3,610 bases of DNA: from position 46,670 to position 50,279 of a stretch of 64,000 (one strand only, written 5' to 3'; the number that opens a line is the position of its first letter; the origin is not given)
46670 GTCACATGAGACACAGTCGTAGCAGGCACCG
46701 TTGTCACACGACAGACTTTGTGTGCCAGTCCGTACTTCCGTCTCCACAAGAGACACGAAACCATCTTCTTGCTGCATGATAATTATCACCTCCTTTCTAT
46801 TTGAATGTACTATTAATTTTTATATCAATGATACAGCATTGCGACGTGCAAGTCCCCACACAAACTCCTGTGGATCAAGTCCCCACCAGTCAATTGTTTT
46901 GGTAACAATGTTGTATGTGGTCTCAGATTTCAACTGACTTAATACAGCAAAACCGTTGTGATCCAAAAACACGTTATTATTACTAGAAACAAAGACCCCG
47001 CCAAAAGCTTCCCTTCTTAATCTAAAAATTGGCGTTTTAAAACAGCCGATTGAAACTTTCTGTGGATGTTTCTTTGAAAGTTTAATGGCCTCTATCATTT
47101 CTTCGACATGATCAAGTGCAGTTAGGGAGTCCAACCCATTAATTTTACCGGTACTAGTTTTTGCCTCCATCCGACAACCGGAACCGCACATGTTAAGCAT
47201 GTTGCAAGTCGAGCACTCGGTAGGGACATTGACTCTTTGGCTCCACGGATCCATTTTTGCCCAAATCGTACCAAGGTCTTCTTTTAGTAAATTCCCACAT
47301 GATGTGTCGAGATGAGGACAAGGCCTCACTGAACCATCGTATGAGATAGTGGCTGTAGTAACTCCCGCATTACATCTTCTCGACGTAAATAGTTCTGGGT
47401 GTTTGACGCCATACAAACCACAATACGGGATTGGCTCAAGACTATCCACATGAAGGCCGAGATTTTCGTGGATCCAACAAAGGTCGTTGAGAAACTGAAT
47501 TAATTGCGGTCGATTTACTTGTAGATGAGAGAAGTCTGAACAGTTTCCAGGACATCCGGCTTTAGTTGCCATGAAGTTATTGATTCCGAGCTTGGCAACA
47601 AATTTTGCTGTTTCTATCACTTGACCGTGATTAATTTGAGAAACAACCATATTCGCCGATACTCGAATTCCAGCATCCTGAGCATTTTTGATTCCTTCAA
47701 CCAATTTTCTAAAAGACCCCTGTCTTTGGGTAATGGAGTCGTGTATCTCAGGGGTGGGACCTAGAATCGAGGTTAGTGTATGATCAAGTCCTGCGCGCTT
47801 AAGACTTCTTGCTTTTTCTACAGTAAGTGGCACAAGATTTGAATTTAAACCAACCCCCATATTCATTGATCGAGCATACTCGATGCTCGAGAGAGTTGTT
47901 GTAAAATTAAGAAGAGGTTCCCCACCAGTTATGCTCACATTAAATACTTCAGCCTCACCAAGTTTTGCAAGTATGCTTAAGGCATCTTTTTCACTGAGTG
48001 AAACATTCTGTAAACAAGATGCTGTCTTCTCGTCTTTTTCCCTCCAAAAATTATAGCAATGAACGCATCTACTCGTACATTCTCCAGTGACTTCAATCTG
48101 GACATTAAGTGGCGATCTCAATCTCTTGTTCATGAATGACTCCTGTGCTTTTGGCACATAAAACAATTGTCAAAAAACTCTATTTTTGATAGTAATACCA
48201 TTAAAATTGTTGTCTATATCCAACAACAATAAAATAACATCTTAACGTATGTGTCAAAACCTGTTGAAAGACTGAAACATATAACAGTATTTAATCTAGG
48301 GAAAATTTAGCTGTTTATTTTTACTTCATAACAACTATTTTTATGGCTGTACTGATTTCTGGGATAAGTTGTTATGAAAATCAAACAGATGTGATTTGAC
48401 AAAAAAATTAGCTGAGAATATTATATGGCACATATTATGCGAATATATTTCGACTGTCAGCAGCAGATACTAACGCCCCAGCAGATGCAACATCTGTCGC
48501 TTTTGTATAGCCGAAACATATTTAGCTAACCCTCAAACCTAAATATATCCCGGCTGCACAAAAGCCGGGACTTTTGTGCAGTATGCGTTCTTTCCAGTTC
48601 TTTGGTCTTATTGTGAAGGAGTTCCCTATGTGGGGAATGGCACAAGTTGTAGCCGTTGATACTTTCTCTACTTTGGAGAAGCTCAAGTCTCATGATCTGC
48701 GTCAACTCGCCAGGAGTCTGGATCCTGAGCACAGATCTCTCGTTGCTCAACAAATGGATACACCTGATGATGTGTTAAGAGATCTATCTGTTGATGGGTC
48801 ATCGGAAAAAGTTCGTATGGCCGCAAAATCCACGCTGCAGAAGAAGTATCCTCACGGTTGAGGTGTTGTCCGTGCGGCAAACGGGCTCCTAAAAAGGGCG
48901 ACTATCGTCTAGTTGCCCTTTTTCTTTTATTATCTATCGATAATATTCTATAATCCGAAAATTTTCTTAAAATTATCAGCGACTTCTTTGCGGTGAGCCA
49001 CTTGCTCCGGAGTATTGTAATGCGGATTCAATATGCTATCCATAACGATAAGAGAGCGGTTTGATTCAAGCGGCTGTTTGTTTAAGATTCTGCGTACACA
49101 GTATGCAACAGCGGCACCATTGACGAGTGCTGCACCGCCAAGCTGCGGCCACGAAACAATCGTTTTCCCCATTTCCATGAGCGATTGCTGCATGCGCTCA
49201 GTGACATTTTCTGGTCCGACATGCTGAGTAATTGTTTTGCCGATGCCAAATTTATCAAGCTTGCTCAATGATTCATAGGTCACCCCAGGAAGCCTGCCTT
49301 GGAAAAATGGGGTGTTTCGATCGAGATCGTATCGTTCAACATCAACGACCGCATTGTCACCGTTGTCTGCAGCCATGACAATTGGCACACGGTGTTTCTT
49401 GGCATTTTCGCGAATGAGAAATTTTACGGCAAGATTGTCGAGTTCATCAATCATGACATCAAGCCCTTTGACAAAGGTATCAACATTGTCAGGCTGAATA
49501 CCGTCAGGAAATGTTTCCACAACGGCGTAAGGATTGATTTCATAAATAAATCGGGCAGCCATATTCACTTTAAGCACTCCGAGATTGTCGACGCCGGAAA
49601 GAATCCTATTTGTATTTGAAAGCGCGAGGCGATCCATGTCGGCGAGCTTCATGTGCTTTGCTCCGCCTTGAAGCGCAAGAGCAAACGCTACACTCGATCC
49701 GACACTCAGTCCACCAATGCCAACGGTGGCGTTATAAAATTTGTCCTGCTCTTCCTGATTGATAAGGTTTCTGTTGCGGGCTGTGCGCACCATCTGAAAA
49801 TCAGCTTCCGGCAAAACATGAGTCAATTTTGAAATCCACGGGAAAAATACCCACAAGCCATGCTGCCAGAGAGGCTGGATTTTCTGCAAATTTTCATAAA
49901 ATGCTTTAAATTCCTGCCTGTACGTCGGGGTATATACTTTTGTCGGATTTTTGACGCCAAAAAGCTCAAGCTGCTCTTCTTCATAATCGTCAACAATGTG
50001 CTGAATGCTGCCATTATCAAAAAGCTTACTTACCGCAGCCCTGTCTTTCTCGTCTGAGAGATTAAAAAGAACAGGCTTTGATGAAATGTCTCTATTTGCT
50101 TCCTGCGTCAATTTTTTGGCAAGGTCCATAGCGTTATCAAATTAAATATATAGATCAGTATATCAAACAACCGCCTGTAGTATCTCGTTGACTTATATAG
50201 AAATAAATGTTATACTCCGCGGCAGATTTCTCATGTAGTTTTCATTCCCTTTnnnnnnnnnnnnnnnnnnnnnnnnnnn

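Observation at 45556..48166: RiPP-like unit: radical-SAM/SPASM maturase + Cys/Asp-rich 43-aa peptide + gluzincin peptidase + Zn-ribbon protein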

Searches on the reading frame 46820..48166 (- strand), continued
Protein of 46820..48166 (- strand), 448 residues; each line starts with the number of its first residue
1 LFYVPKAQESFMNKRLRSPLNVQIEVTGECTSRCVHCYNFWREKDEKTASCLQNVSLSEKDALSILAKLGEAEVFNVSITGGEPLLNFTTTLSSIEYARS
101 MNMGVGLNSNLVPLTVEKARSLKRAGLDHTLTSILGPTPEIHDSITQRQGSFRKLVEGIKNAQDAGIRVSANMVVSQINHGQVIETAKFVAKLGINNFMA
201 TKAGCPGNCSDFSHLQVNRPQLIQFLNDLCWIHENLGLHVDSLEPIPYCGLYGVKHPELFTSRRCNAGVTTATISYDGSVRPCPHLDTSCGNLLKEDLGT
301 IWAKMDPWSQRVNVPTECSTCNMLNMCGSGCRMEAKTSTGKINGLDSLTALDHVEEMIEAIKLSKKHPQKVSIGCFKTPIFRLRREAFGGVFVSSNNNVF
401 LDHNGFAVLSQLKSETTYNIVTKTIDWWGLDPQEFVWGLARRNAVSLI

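Call 81: search_protein_families(library=ncbifam, proteins=[L050:3974-5353:+, L050:1860-2891:+, L050:2946-3932:+, L050:5361-6026:+, L050:6023-7174:+, L050:7180-7899:+, L081:3851-5386:+, L081:5386-7008:+], max_evalue=0.00001)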
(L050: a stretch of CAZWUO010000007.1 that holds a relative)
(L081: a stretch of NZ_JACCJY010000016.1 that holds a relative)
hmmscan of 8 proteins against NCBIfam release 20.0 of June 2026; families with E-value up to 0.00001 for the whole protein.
L050:3974-5353:+ (459 aa): 55 families (the best 25 are shown)
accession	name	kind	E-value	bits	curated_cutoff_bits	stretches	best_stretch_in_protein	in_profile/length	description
TIGR04055.1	rSAM_NirJ2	equivalog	1.1e-25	90.9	500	1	14-326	2-309/326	putative heme d1 biosynthesis radical SAM protein NirJ2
TIGR04303.1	GeoRSP_rSAM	equivalog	4.5e-24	85.6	400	1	10-336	3-322/325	GeoRSP system radical SAM/SPASM protein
TIGR04347.1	pseudo_SAM_Halo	equivalog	1.2e-22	80.8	525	1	12-184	38-207/390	TIGR04347 family pseudo-SAM/SPASM protein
TIGR03962.1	mycofact_rSAM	equivalog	1.4e-22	80.3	265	1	9-335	9-328/339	mycofactocin radical SAM maturase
TIGR04545.1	rSAM_ahbD_hemeb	equivalog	2.7e-22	79.7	500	1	14-183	2-169/339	heme b synthase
TIGR04054.1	rSAM_NirJ1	equivalog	4.5e-21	74.9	650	1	12-192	36-213/387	putative heme d1 biosynthesis radical SAM protein NirJ1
TIGR04051.1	rSAM_NirJ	equivalog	4.7e-21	75.2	515.45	1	13-176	3-163/354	heme d1 biosynthesis radical SAM protein NirJ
TIGR04340.1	rSAM_ACGX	hypoth_equivalog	4.8e-21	75.4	400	1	15-335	6-334/341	radical SAM/SPASM domain protein, ACGX system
TIGR04546.1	rSAM_ahbC_deAc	equivalog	8.1e-21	74.3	650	1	13-219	40-241/390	12,18-didecarboxysiroheme deacetylase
TIGR04053.2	TIGR04053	equivalog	8.9e-21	74.5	395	1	9-183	5-180/366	TIGR04053 family radical SAM/SPASM domain-containing protein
TIGR02668.1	moaA_archaeal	equivalog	9.1e-20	70.8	325.25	1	14-175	12-172/303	GTP 3',8-cyclase MoaA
NF047865.1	rSAM_PapB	equivalog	3.3e-19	69.3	340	1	14-334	5-330/330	PapB family radical SAM/SPASM ranthipeptide maturase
TIGR04250.1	SCM_rSAM_ScmE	equivalog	3.3e-18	65.7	400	1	10-223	1-212/358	SynChlorMet cassette radical SAM/SPASM protein ScmE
NF050035.1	rSAM_WgK_link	exception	1.3e-17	63.8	650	1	5-182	2-177/367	radical SAM/SPASM peptide maturase WgkB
TIGR04251.1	SCM_rSAM_ScmF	equivalog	1.4e-17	64.1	400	1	16-184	8-177/353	SynChlorMet cassette radical SAM/SPASM protein ScmF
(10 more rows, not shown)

L050:1860-2891:+ (343 aa): 2 families
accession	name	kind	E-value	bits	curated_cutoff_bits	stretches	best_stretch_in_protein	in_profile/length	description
TIGR03569.1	NeuB_NnaB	equivalog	2.9e-108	361.8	399.65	1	18-336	2-328/329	N-acetylneuraminate synthase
TIGR03586.1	PseI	equivalog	3.6e-66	223.6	340.25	1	17-336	2-326/327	pseudaminic acid synthase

L050:2946-3932:+ (328 aa): 2 families
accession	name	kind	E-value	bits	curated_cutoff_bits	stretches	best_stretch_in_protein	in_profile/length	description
TIGR02764.1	spore_ybaN_pdaB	equivalog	4.6e-07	29.8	237.4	0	204-266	50-110/191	polysaccharide deacetylase family sporulation protein PdaB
TIGR03938.2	deacetyl_PgaB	equivalog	3.4e-06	25.6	321.9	0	5-82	2-79/621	poly-beta-1,6-N-acetyl-D-glucosamine N-deacetylase PgaB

L050:5361-6026:+ (221 aa): 0 families

L050:6023-7174:+ (383 aa): 2 families
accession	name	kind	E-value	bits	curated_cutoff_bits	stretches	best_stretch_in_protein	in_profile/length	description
TIGR03568.1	NeuC_NnaA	equivalog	3e-115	385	235.9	1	8-362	1-364/365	UDP-N-acetylglucosamine 2-epimerase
TIGR00236.1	wecB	equivalog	3.2e-25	89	210.15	1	9-308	2-301/366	non-hydrolyzing UDP-N-acetylglucosamine 2-epimerase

L050:7180-7899:+ (239 aa): 6 families
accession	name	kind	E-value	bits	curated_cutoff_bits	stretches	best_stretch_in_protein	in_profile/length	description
TIGR03584.1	PseF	equivalog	8.7e-33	113.8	205.7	1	5-224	1-218/222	pseudaminic acid cytidylyltransferase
NF003952.0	PRK05450.1-5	subfamily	3.7e-17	62.3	193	1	4-131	3-122/250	3-deoxy-manno-octulosonate cytidylyltransferase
NF009905.0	PRK13368.1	subfamily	7.1e-14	51.7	255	1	4-139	3-127/243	3-deoxy-manno-octulosonate cytidylyltransferase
NF003950.0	PRK05450.1-3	subfamily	3.3e-12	46.3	234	1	5-134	4-126/248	3-deoxy-manno-octulosonate cytidylyltransferase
TIGR00466.1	kdsB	equivalog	2.4e-09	36.9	155.2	1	4-70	3-68/241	3-deoxy-manno-octulosonate cytidylyltransferase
NF003948.0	PRK05450.1-1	equivalog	2e-08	33.7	281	1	4-133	6-128/248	3-deoxy-manno-octulosonate cytidylyltransferase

L081:3851-5386:+ (511 aa): 53 families (the best 25 are shown)
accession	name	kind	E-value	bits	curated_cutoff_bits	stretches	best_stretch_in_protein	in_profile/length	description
TIGR04055.1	rSAM_NirJ2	equivalog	1.3e-27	97.2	500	1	60-373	5-312/326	putative heme d1 biosynthesis radical SAM protein NirJ2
TIGR04545.1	rSAM_ahbD_hemeb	equivalog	2.9e-25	89.4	500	1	57-237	2-179/339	heme b synthase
TIGR04051.1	rSAM_NirJ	equivalog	6.3e-23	81.3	515.45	1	60-234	7-177/354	heme d1 biosynthesis radical SAM protein NirJ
TIGR04303.1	GeoRSP_rSAM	equivalog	1e-22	81.2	400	1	51-367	1-309/325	GeoRSP system radical SAM/SPASM protein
TIGR02666.1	moaA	equivalog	1.5e-20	73.5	284.05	1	59-225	14-185/336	GTP 3',8-cyclase MoaA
TIGR04251.1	SCM_rSAM_ScmF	equivalog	1.9e-19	70.3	400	1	57-240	6-189/353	SynChlorMet cassette radical SAM/SPASM protein ScmF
TIGR04546.1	rSAM_ahbC_deAc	equivalog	6e-19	68.1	650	1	59-235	43-215/390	12,18-didecarboxysiroheme deacetylase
TIGR04053.2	TIGR04053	equivalog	8.8e-19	68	395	1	53-227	6-180/366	TIGR04053 family radical SAM/SPASM domain-containing protein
TIGR02668.1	moaA_archaeal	equivalog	1.6e-18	66.7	325.25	1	57-226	12-179/303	GTP 3',8-cyclase MoaA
TIGR04347.1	pseudo_SAM_Halo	equivalog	2.7e-18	66.4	525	1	38-277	26-257/390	TIGR04347 family pseudo-SAM/SPASM protein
TIGR03962.1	mycofact_rSAM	equivalog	3.2e-18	66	265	1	49-379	6-328/339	mycofactocin radical SAM maturase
NF047865.1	rSAM_PapB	equivalog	1e-17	64.4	340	1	56-370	4-321/330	PapB family radical SAM/SPASM ranthipeptide maturase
TIGR04317.1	W_rSAM_matur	equivalog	4.4e-17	62.2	380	1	57-237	6-188/349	tungsten cofactor oxidoreductase radical SAM maturase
NF001199.0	PRK00164.2-1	equivalog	6.3e-16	58.4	231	1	56-215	13-170/308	GTP 3',8-cyclase MoaA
TIGR04054.1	rSAM_NirJ1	equivalog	9.6e-16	57.4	650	1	57-229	38-206/387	putative heme d1 biosynthesis radical SAM protein NirJ1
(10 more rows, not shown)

L081:5386-7008:+ (540 aa): 0 families

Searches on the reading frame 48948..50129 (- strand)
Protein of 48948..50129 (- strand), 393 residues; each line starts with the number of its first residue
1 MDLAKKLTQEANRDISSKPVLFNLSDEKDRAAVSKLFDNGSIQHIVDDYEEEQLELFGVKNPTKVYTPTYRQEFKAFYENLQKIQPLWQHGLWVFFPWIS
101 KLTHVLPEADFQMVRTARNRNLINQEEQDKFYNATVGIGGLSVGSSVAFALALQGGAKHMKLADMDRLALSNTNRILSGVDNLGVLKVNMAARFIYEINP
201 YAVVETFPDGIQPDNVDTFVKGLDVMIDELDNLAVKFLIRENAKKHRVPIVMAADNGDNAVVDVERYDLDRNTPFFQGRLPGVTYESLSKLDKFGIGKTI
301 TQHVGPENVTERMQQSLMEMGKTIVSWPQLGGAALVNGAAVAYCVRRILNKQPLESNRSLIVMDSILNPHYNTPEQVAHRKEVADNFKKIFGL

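Call 3: search_protein_families(library=ncbifam, proteins=[window:48948-50129:-], max_evalue=0.1)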
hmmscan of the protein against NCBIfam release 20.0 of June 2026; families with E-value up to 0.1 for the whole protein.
window:48948-50129:- (393 aa): 18 families
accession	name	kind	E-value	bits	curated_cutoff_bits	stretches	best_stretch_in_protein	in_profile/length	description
NF005901.0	PRK07877.1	equivalog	1.7e-96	324.1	476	1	10-377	4-349/722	Rv1355c family protein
NF006077.0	PRK08223.1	equivalog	3.7e-21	75.4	266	1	117-258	12-156/296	hypothetical protein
NF006444.0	PRK08762.1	equivalog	3.8e-19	68.6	449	1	124-256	138-271/387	molybdopterin-synthase adenylyltransferase MoeB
NF006395.0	PRK08644.1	equivalog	7.3e-19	68.2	159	1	123-253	20-152/215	sulfur carrier protein ThiS adenylyltransferase ThiF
TIGR02356.1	adenyl_thiF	equivalog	1.1e-18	67.4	275.25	1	123-257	11-146/203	thiazole biosynthesis adenylyltransferase ThiF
NF004281.0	PRK05690.1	subfamily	2.1e-17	63.2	266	1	123-277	22-175/250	molybdopterin-synthase adenylyltransferase MoeB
TIGR02354.1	thiF_fam2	equivalog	3.3e-17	63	152.2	1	127-245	15-133/200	thiamine biosynthesis protein ThiF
NF011424.0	PRK14851.1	subfamily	1.8e-16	59.3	1170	1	110-254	20-167/679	hypothetical protein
NF006204.0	PRK08328.1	equivalog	1.1e-15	57.8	339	1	113-258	7-154/231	hypothetical protein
NF004111.0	PRK05600.1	equivalog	2.7e-15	56.4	437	1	112-253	18-162/371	ThiF family adenylyltransferase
NF011696.0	PRK15116.1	equivalog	1.6e-14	54.2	304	1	131-258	28-157/268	tRNA cyclic N6-threonylcarbamoyladenosine(37) synthase TcdA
NF047750.1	SAMPActivE1UbaA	equivalog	5.8e-14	52.1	450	1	127-253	26-153/270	SAMP-activating enzyme E1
TIGR02355.1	moeB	equivalog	2.3e-13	50.1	376.55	1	128-276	22-166/240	molybdopterin-synthase adenylyltransferase MoeB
NF011425.0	PRK14852.1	equivalog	1.6e-10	39.5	1337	1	114-256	313-458/989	hypothetical protein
NF005646.0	PRK07411.1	equivalog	4.2e-10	39.3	633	1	133-243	38-149/390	molybdopterin-synthase adenylyltransferase MoeB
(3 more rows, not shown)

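Call 4: search_protein_families(library=pfam, proteins=[window:48948-50129:-], max_evalue=0.1)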
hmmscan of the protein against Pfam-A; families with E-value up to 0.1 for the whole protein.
window:48948-50129:- (393 aa): 1 family
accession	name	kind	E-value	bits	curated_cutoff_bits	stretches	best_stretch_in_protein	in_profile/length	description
PF00899.27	ThiF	-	5.3e-22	78.6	28.1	1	118-254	3-142/238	ThiF family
